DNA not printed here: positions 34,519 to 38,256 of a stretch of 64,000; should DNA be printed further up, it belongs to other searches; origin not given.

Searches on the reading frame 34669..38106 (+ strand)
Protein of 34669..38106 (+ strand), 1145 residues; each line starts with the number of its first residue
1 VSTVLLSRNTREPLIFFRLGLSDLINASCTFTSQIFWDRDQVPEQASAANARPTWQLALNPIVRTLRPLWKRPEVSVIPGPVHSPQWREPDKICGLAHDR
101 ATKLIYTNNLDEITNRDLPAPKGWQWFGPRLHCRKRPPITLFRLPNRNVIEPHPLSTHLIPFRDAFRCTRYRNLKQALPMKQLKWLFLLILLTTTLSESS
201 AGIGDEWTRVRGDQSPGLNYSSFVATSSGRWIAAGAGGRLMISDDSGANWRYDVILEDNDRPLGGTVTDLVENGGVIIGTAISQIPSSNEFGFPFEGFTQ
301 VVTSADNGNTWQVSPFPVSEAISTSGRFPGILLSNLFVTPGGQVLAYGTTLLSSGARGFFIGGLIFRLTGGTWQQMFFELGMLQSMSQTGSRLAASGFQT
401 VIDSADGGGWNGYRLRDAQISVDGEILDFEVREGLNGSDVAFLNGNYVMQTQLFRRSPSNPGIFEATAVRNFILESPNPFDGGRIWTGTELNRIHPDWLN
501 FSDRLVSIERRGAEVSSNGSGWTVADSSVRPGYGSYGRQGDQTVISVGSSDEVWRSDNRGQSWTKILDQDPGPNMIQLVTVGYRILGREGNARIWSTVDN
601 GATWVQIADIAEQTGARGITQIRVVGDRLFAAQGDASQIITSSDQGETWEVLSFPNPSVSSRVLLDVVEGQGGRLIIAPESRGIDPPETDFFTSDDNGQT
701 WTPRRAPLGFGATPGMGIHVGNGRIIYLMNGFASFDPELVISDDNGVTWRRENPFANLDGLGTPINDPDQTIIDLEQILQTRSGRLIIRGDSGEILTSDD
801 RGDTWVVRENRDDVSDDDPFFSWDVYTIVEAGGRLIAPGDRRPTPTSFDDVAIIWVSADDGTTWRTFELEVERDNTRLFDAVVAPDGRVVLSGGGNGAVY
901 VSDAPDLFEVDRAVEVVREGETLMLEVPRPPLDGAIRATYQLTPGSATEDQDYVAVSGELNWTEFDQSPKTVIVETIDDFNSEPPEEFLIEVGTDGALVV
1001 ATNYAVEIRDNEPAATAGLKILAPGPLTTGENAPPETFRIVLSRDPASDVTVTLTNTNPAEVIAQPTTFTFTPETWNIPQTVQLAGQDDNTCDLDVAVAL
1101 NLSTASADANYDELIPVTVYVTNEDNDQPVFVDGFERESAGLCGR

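Call 67: search_protein_families(library=pfam, proteins=[window:34669-38106:+], max_evalue=0.001)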
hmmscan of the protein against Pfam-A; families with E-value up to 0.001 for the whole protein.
window:34669-38106:+ (1145 aa): 6 families
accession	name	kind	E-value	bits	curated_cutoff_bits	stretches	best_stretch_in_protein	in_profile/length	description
PF15902.12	Sortilin-Vps10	-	4.4e-16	59.1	33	1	593-703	2-111/446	Sortilin, neurotensin receptor 3,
PF13088.12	BNR_2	-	1.1e-10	41.8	31.4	0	690-768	83-158/277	BNR repeat-like domain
PF02012.26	BNR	-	6.5e-08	31.9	27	0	692-702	1-11/12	BNR/Asp-box repeat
PF03160.20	Calx-beta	-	4e-06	27.3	27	1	914-1010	15-117/119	Calx-beta domain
PF14870.12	PSII_BNR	-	1.2e-05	25.1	27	0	205-258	220-274/303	Photosynthesis system II assembly factor YCF48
PF15899.11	BNR_6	-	1.4e-05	25.2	27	0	554-566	2-14/14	BNR-Asp box repeat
